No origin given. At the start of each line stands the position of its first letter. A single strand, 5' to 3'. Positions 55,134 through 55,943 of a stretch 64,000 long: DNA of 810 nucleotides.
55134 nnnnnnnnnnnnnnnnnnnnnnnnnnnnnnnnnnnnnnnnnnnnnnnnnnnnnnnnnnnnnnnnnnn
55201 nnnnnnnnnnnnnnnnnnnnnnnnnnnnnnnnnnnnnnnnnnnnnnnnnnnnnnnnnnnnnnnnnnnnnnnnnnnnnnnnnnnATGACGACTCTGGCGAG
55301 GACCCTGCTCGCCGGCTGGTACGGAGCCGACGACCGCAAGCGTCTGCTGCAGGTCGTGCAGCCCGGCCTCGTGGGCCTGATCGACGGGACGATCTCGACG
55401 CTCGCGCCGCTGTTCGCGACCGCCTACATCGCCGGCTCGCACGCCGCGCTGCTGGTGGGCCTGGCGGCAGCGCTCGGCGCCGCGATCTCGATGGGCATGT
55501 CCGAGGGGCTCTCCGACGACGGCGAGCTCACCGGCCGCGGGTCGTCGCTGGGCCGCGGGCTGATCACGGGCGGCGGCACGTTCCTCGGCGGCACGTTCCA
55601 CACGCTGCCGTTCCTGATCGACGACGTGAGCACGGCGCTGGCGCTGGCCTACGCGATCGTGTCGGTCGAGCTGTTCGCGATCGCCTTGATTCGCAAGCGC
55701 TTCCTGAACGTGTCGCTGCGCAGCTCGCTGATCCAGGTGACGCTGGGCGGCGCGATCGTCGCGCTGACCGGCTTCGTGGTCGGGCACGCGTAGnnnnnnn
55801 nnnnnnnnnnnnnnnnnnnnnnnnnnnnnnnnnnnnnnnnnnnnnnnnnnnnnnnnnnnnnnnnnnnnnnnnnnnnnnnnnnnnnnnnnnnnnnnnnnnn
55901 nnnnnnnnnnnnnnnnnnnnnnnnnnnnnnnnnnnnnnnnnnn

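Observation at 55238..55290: Fur-family regulator divergent from a VIT-family Fe/Mn transporter, with only about 40 bp between start codons and operator-like symmetry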

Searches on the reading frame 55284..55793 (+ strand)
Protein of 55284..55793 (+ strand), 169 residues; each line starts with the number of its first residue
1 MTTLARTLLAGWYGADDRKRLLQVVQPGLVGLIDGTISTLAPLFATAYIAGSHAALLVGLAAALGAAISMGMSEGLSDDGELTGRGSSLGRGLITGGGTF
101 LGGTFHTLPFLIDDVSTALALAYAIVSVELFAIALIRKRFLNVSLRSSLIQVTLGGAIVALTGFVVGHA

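Call 3: search_protein_families(library=pfam, proteins=[window:55284-55793:+], max_evalue=0.01)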
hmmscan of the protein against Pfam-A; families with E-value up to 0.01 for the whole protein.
window:55284-55793:+ (169 aa): 1 family
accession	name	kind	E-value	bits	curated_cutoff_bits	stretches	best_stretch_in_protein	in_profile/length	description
PF01988.24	VIT1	-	1.2e-09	38.7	28.1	2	87-168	132-214/214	VIT family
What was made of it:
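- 55284..55793 (+): VIT-family transporter gene (169 aa), predicted leaderless. It has a five-helix membrane domain only. PF01988 (call 3).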

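Call 4: search_protein_families(library=ncbifam, proteins=[window:55284-55793:+], max_evalue=0.01)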
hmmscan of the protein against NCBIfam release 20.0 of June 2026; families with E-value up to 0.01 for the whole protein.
window:55284-55793:+ (169 aa): 2 families
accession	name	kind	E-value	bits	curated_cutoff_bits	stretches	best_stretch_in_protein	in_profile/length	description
NF045676.1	FeExpMbfA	equivalog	3.5e-53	181.1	450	1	16-169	164-318/318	iron exporter MbfA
TIGR00267.1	TIGR00267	hypoth_equivalog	8.5e-05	22.3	156.95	1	92-168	92-168/171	TIGR00267 family protein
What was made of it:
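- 55284..55793 (+): It aligns only to positions 164-318 of the NCBIfam MbfA model, at 181 bits against a 450 cut-off (call 4).
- Closest known: Irr-mbfA of Alphaproteobacteria. Same: The VIT protein here aligns best to the membrane half of MbfA (call 4).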

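Call 8: find_homologous_proteins(query=window:55284-55793:+)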
Query window:55284-55793:+ (169 aa): 7995 proteins with E <= 0.001 among 8000 candidates; the best 120 are listed.
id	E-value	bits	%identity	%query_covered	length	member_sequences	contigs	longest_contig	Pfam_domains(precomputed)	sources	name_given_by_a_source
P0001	1.4e-87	309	92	100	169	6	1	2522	PF01988.25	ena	-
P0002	6.4e-86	304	92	100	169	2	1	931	PF01988.25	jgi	jgi:VIT1/CCC1 family predicted Fe2+/Mn2+ transporter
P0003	1.1e-84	300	89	100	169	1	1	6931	PF01988.25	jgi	jgi:erythrin-vacuolar iron transport family protein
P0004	1.9e-84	299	88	100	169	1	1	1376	PF01988.25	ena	-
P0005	4.5e-84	298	88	100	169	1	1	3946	PF01988.25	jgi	jgi:erythrin-vacuolar iron transport family protein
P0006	2.3e-83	296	86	100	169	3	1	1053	PF01988.25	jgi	jgi:VIT1/CCC1 family predicted Fe2+/Mn2+ transporter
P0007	2.5e-82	292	87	100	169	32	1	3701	PF01988.25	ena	-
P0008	2.7e-82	292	85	100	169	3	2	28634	PF01988.25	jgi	jgi:VIT1/CCC1 family predicted Fe2+/Mn2+ transporter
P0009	5.5e-82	291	87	100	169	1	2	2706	PF01988.25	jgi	jgi:VIT1/CCC1 family predicted Fe2+/Mn2+ transporter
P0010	2.6e-81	289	85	100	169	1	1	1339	PF01988.25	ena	-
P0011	3.6e-81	289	85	100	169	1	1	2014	PF01988.25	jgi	jgi:VIT1/CCC1 family predicted Fe2+/Mn2+ transporter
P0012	5.2e-81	288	86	100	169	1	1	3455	PF01988.25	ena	-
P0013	5.8e-81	288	86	100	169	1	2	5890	PF01988.25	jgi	jgi:VIT1/CCC1 family predicted Fe2+/Mn2+ transporter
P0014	3.6e-80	285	84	100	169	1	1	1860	PF01988.25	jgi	jgi:erythrin-vacuolar iron transport family protein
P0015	4.7e-79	282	85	98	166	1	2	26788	PF01988.25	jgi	jgi:hypothetical protein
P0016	1.1e-77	277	81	100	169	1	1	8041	PF01988.25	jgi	jgi:VIT1/CCC1 family predicted Fe2+/Mn2+ transporter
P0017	8.2e-77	274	83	98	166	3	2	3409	PF01988.25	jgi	jgi:VIT1/CCC1 family predicted Fe2+/Mn2+ transporter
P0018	1.8e-76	273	82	89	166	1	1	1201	PF01988.25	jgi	jgi:VIT1/CCC1 family predicted Fe2+/Mn2+ transporter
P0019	5.7e-76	272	82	97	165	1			PF01988.25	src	-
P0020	7.1e-76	271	80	100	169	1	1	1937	PF01988.25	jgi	jgi:VIT1/CCC1 family predicted Fe2+/Mn2+ transporter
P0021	1.7e-75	270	83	96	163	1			PF01988.25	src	-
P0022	4.5e-75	269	82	98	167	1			PF01988.25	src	-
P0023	4.9e-75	269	82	100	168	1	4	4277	PF01988.25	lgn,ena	-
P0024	2.0e-73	263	80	98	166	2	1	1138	PF01988.25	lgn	-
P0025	4.2e-73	262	80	98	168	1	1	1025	PF01988.25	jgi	jgi:VIT1/CCC1 family predicted Fe2+/Mn2+ transporter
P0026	6.2e-73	262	92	83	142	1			PF01988.25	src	-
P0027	7.9e-73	261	84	85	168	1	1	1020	PF01988.25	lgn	-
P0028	3.1e-72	260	80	88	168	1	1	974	PF01988.25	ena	-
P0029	3.4e-72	259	83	85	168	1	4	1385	PF01988.25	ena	-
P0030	3.8e-72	259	80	88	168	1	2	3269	PF01988.25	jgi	jgi:VIT1/CCC1 family predicted Fe2+/Mn2+ transporter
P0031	4.7e-72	259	83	85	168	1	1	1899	PF01988.25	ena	-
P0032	5.8e-72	259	80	87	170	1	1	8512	PF01988.25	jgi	-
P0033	7.2e-72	258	82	85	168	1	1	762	PF01988.25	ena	-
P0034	7.4e-72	258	80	87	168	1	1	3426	PF01988.25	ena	-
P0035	8.0e-72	258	80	87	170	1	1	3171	PF01988.25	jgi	-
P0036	8.2e-72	258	80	87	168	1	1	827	PF01988.25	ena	-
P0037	8.7e-72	258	82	84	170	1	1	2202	PF01988.25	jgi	jgi:erythrin-vacuolar iron transport family protein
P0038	8.9e-72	258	80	87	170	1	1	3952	PF01988.25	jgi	-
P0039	1.0e-71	258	82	84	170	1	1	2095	PF01988.25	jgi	jgi:erythrin-vacuolar iron transport family protein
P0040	1.2e-71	258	79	91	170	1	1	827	PF01988.25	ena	-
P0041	1.3e-71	258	83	85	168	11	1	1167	PF01988.25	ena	-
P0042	1.4e-71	257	79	88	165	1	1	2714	PF01988.25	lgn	-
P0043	1.4e-71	257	82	85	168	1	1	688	PF01988.25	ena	-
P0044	1.5e-71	257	82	85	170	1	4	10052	PF01988.25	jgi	jgi:erythrin-vacuolar iron transport family protein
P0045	1.5e-71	257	75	100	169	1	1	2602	PF01988.25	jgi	jgi:erythrin-vacuolar iron transport family protein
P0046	1.6e-71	257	77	89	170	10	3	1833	PF01988.25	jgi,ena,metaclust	metaclust:\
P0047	1.6e-71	257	79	88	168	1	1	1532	PF01988.25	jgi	-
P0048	1.9e-71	257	82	84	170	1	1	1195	PF01988.25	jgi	jgi:erythrin-vacuolar iron transport family protein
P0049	2.2e-71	257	78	100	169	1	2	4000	PF01988.25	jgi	jgi:erythrin-vacuolar iron transport family protein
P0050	2.3e-71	257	76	98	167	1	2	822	PF01988.25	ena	-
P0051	3.2e-71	256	75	100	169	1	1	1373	PF01988.25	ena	-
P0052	3.5e-71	256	76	100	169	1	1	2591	PF01988.25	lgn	-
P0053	4.3e-71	256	76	100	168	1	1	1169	PF01988.25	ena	-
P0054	4.5e-71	256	78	100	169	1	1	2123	PF01988.25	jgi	jgi:VIT1/CCC1 family predicted Fe2+/Mn2+ transporter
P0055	4.6e-71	256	77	91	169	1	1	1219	PF01988.25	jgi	jgi:VIT1/CCC1 family predicted Fe2+/Mn2+ transporter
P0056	4.8e-71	256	78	91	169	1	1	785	PF01988.25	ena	-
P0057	5.7e-71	255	77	100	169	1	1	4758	PF01988.25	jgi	-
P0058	5.8e-71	255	76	91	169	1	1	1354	PF01988.25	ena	-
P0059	5.9e-71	255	75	100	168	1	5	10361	PF01988.25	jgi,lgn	jgi:VIT1/CCC1 family predicted Fe2+/Mn2+ transporter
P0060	5.9e-71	255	79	88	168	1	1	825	PF01988.25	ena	-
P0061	6.1e-71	255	81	85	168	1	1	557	PF01988.25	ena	-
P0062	6.8e-71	255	76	98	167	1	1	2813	PF01988.25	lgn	-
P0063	7.3e-71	255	80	85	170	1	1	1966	PF01988.25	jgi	jgi:VIT1/CCC1 family predicted Fe2+/Mn2+ transporter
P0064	7.3e-71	255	77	96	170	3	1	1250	PF01988.25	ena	-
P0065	9.2e-71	255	76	91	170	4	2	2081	PF01988.25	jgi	jgi:VIT1/CCC1 family predicted Fe2+/Mn2+ transporter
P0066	9.8e-71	255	77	88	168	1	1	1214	PF01988.25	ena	-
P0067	1.1e-70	255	75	100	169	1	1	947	PF01988.25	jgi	jgi:erythrin-vacuolar iron transport family protein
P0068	1.2e-70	254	77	98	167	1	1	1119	PF01988.25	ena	-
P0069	1.3e-70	254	80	85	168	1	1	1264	PF01988.25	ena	-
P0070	1.3e-70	254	82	84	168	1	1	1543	PF01988.25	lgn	-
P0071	1.4e-70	254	79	87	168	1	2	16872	PF01988.25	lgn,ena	-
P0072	1.6e-70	254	79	87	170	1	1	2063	PF01988.25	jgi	jgi:erythrin-vacuolar iron transport family protein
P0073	2.0e-70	254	79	86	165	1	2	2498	PF01988.25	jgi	jgi:VIT1/CCC1 family predicted Fe2+/Mn2+ transporter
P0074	2.0e-70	254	82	85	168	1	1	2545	PF01988.25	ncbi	-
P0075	2.1e-70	254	78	93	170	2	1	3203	PF01988.25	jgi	jgi:erythrin-vacuolar iron transport family protein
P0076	2.1e-70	254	80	93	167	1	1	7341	PF01988.25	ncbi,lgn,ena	-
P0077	2.2e-70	254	76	100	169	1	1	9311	PF01988.25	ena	-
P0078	2.3e-70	253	73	100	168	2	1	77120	PF01988.25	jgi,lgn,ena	-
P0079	2.5e-70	253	74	100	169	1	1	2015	PF01988.25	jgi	jgi:VIT1/CCC1 family predicted Fe2+/Mn2+ transporter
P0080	2.6e-70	253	78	87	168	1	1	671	PF01988.25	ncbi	-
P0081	3.2e-70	253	76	98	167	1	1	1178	PF01988.25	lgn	-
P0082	3.4e-70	253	75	99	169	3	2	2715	PF01988.25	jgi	jgi:VIT1/CCC1 family predicted Fe2+/Mn2+ transporter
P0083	3.5e-70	253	77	87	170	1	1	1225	PF01988.25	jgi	jgi:erythrin-vacuolar iron transport family protein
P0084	3.8e-70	253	77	87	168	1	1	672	PF01988.25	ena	-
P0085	4.0e-70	253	75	100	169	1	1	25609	PF01988.25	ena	-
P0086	4.0e-70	253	77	89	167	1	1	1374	PF01988.25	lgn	-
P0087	4.1e-70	253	77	100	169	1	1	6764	PF01988.25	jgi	jgi:erythrin-vacuolar iron transport family protein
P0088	4.2e-70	253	76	100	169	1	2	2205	PF01988.25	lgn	-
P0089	4.4e-70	253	78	87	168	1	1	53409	PF01988.25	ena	-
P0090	4.5e-70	253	77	88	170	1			PF01988.25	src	-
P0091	4.7e-70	252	75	96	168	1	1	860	PF01988.25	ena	-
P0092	4.7e-70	252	81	85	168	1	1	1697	PF01988.25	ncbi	-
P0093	4.8e-70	252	78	87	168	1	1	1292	PF01988.25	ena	-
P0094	5.2e-70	252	78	88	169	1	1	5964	PF01988.25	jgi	jgi:VIT1/CCC1 family predicted Fe2+/Mn2+ transporter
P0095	5.3e-70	252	76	100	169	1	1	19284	PF01988.25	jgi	jgi:VIT1/CCC1 family predicted Fe2+/Mn2+ transporter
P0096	5.3e-70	252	78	96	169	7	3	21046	PF01988.25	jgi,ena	-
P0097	5.4e-70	252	77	90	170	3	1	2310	PF01988.25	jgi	jgi:VIT1/CCC1 family predicted Fe2+/Mn2+ transporter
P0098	6.1e-70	252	76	100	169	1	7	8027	PF01988.25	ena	-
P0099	6.2e-70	252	77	100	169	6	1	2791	PF01988.25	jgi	jgi:erythrin-vacuolar iron transport family protein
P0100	7.0e-70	252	75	99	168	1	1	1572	PF01988.25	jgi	jgi:erythrin-vacuolar iron transport family protein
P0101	7.3e-70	252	79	86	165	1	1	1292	PF01988.25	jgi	jgi:erythrin-vacuolar iron transport family protein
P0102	7.4e-70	252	77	97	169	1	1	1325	PF01988.25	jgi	-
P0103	7.6e-70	252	76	100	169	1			PF01988.25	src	-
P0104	8.3e-70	252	75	100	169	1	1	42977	PF01988.25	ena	-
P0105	9.4e-70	251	76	100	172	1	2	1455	PF01988.25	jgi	jgi:VIT1/CCC1 family predicted Fe2+/Mn2+ transporter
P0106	9.4e-70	251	76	100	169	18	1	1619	PF01988.25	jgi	jgi:erythrin-vacuolar iron transport family protein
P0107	9.5e-70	251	77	98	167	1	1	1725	PF01988.25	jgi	jgi:erythrin-vacuolar iron transport family protein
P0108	1.1e-69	251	78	87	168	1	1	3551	PF01988.25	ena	-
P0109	1.1e-69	251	77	88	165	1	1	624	PF01988.25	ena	-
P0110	1.1e-69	251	77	86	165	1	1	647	PF01988.25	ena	-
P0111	1.1e-69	251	76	97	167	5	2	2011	PF01988.25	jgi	jgi:erythrin-vacuolar iron transport family protein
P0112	1.2e-69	251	74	99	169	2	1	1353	PF01988.25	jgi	jgi:VIT1/CCC1 family predicted Fe2+/Mn2+ transporter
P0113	1.3e-69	251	77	100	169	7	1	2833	PF01988.25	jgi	jgi:VIT1/CCC1 family predicted Fe2+/Mn2+ transporter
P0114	1.3e-69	251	76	91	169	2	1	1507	PF01988.25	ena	-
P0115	1.4e-69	251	74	99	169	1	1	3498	PF01988.25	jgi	jgi:VIT1/CCC1 family predicted Fe2+/Mn2+ transporter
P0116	1.5e-69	251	76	100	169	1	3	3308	PF01988.25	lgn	-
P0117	1.5e-69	251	78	93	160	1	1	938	PF01988.25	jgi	-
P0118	1.5e-69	251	75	100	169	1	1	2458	PF01988.25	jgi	jgi:VIT1/CCC1 family predicted Fe2+/Mn2+ transporter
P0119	1.5e-69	251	73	100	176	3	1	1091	PF01988.25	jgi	jgi:erythrin-vacuolar iron transport family protein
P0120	1.5e-69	251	77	98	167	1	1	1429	PF01988.25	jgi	jgi:erythrin-vacuolar iron transport family protein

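Call 10: find_related_loci(query=A1, collection=genome_contigs, flank=2500)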
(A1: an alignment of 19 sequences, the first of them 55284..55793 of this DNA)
Query A1 (169 aa) in genome_contigs; peptide patterns used: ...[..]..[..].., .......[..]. (x = any residue, [..] = any of these).
319 stretches matched a pattern; 274 encode a relative of the query (tblastn E <= 1e-3); the best 80 are kept; 80 distinct loci.
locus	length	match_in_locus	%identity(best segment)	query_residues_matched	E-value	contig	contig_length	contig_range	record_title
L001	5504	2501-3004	74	1-168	3e-77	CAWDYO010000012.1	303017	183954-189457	MAG: uncultured Actinomycetes bacterium isolate MFD04212.bin.2.165 genome assembly, contig: contig_21182, whole genome s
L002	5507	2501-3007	72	1-169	2e-76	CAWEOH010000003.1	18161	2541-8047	MAG: uncultured Actinomycetes bacterium isolate MFD02923.bin.2.54 genome assembly, contig: contig_12275, whole genome sh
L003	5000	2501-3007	73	1-169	9e-76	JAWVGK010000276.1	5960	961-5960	MAG: Solirubrobacteraceae bacterium isolate BP_475 scaffold_3006045, whole genome shotgun sequence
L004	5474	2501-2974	75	12-169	1e-75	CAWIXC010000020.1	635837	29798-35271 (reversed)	MAG: uncultured Actinomycetes bacterium isolate MFD04935.bin.2.5 genome assembly, contig: contig_5776, whole genome shot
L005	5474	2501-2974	76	12-169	4e-75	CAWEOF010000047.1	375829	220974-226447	MAG: uncultured Actinomycetes bacterium isolate MFD02581.bin.2.156 genome assembly, contig: contig_9960, whole genome sh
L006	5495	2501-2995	75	5-169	1e-74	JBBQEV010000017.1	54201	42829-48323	MAG: Solirubrobacterales bacterium isolate Co_metawrap_1074 Cmw_1074_k141_20797245_length_54201_cov_46.9966, whole genom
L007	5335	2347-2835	73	7-169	1e-72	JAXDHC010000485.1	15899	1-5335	MAG: Solirubrobacteraceae bacterium isolate BP_515 scaffold_3156553, whole genome shotgun sequence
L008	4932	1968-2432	76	15-169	3e-72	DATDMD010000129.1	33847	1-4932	MAG TPA_asm: Baekduia sp. isolate SMAG_U401 k141_75293, whole genome shotgun sequence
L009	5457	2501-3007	70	1-169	6e-72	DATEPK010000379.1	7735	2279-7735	MAG TPA_asm: Thermoleophilaceae bacterium isolate SMAG_U9019 k141_2657660, whole genome shotgun sequence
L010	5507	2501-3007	69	1-169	2e-71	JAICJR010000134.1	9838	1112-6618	MAG: Thermoleophilaceae bacterium isolate GZL_HY_2_bin.6 k141_526828_length_9838_cov_16.2914, whole genome shotgun seque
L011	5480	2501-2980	72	1-160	4e-71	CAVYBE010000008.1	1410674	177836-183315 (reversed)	MAG: uncultured Actinomycetes bacterium isolate MFD02923.bin.1.75 genome assembly, contig: contig_8529, whole genome sho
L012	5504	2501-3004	68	1-168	7e-70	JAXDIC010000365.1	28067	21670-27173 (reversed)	MAG: Thermoleophilaceae bacterium isolate BP_539 scaffold_550722, whole genome shotgun sequence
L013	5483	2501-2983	72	9-169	5e-70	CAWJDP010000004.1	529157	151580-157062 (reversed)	MAG: uncultured Thermoleophilia bacterium isolate MFD04944.bin.1.309 genome assembly, contig: contig_24773, whole genome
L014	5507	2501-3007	66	1-169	3e-70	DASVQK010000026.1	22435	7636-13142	MAG TPA_asm: Thermoleophilaceae bacterium isolate SMAG_U3206 k141_569855, whole genome shotgun sequence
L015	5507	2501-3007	74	1-169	3e-70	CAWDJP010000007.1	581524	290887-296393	MAG: uncultured Thermoleophilaceae bacterium isolate MFD09267.bin.2.205 genome assembly, contig: contig_92107, whole gen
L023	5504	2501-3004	73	1-169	4e-69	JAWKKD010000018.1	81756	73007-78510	MAG: Solirubrobacterales bacterium isolate ABC2.58 ABC2.58.fa-18, whole genome shotgun sequence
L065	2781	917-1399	75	9-169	1e-65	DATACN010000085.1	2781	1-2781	MAG TPA_asm: Thermoleophilaceae bacterium isolate SMAG_U6725 k141_567114, whole genome shotgun sequence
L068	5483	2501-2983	75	9-169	2e-65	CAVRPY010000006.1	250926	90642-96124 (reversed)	MAG: uncultured Solirubrobacteraceae bacterium isolate MFD02923.bin.3.70 genome assembly, contig: contig_19326, whole ge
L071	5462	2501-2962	68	16-169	4e-65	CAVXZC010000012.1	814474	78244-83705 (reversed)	MAG: uncultured Solirubrobacteraceae bacterium isolate MFD04967.bin.2.160 genome assembly, contig: contig_7133, whole ge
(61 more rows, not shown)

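Call 28: search_solved_structures(query=window:55284-55793:+, max_evalue=10, show_alignments=2)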
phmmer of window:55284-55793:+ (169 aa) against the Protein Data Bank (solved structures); distinct sequences matched with E-value up to 10: 0.
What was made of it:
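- On VIT/CCC1 family (PF01988): There is no sequence relative in the PDB (call 28).
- Tried and rejected: There are no sequence hits for the VIT protein (call 28).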

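Call 33: search_protein_families(library=pfam, proteins=[L071:910-1953:-, L065:2492-2779:+, L023:1818-2417:-], max_evalue=0.01)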
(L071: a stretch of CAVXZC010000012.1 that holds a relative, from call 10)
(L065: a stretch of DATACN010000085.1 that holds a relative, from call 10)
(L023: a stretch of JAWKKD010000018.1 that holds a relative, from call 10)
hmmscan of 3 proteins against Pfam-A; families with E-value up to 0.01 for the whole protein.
L071:910-1953:- (347 aa): 1 family
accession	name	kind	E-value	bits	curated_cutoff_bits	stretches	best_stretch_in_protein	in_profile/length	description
PF03239.20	FTR1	-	1.4e-13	51.3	25.3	2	68-273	6-219/284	Iron permease FTR1 family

L065:2492-2779:+ (96 aa): 0 families

L023:1818-2417:- (199 aa): 6 families
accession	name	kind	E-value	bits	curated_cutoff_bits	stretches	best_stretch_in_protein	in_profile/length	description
PF02223.23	Thymidylate_kin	-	5.9e-42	143.9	27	1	6-189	1-183/185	Thymidylate kinase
PF13521.12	AAA_28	-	1.4e-06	29.1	27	1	4-167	2-149/164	AAA domain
PF13671.12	AAA_33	-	1.2e-05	26.1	27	1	3-88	1-76/143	AAA domain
PF13238.12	AAA_18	-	0.00027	21.8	29.4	1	4-92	1-82/128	AAA domain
PF13191.12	AAA_16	-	0.00069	20.6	32.6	1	2-179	25-139/167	AAA ATPase domain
PF13401.12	AAA_22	-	0.0076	17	27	0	3-75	7-84/130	AAA domain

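Call 35: find_related_loci(query=L071:910-1953:-, collection=metagenome_contigs, flank=2500)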
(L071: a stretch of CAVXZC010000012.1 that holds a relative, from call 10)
Query L071:910-1953:- (347 aa) in metagenome_contigs; peptide patterns used: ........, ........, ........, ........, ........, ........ (x = any residue, [..] = any of these).
600 stretches matched a pattern (row limit reached: there are more); 579 encode a relative of the query (tblastn E <= 1e-3); the best 80 are kept; 80 distinct loci.
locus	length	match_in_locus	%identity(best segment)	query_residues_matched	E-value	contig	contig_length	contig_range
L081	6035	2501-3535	77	10-347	2e-165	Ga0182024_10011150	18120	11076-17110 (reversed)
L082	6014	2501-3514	77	12-346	2e-163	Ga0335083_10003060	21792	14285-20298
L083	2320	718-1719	77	13-343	1e-173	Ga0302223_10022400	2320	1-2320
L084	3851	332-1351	78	11-344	3e-164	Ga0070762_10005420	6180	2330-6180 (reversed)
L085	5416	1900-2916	77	9-344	4e-162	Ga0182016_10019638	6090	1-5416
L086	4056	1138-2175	73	5-344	4e-165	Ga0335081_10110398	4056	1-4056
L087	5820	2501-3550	73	1-347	6e-160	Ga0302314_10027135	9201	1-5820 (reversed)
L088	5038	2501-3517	75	12-347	1e-159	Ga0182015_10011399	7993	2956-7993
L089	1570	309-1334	77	9-347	1e-173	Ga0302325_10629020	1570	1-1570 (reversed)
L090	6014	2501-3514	74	13-347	1e-158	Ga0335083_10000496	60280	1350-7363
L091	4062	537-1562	74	9-347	6e-163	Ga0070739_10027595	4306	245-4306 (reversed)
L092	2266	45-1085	74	5-347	4e-169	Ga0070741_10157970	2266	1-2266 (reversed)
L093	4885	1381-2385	79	13-344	3e-158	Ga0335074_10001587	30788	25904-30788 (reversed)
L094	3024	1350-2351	78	13-343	2e-164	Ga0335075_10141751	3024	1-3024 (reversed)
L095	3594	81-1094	78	13-347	4e-159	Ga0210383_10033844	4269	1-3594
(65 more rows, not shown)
